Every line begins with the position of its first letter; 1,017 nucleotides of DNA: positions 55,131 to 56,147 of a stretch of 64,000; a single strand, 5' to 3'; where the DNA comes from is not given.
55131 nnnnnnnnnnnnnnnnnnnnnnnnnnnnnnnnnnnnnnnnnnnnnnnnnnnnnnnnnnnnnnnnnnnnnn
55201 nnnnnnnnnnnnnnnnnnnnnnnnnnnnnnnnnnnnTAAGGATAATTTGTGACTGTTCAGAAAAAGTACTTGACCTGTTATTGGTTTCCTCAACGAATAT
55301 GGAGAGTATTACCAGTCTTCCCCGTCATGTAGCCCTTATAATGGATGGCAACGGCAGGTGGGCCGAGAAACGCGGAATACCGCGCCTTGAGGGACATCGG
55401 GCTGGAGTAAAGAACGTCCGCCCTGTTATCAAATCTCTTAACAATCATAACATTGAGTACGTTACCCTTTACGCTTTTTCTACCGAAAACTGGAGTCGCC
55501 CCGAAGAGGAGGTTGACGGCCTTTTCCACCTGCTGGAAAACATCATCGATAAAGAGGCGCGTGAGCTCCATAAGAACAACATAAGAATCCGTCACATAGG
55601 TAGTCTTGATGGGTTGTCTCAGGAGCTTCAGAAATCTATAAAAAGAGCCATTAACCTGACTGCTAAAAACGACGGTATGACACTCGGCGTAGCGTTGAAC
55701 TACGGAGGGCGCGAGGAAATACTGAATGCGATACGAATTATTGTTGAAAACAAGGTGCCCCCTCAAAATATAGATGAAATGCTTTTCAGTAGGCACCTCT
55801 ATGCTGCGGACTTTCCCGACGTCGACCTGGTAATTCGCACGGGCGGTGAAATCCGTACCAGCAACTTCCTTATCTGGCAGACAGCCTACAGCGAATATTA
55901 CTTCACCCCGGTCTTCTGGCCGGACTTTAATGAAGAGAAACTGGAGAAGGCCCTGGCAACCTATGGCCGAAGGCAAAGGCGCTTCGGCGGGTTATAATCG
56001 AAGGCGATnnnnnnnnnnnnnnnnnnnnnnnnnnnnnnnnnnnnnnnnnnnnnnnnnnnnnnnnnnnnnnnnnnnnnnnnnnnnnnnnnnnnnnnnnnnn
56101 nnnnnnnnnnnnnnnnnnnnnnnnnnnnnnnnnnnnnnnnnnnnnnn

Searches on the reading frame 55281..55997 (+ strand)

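Call 57: search_protein_families(library=pfam, proteins=[window:55281-55997:+], max_evalue=0.00001)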
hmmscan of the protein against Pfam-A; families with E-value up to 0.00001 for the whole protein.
window:55281-55997:+ (238 aa): 1 family
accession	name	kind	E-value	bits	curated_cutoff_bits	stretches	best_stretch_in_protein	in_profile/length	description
PF01255.24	Prenyltransf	-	5.7e-85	284.7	27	1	20-236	1-219/219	Putative undecaprenyl diphosphate synthase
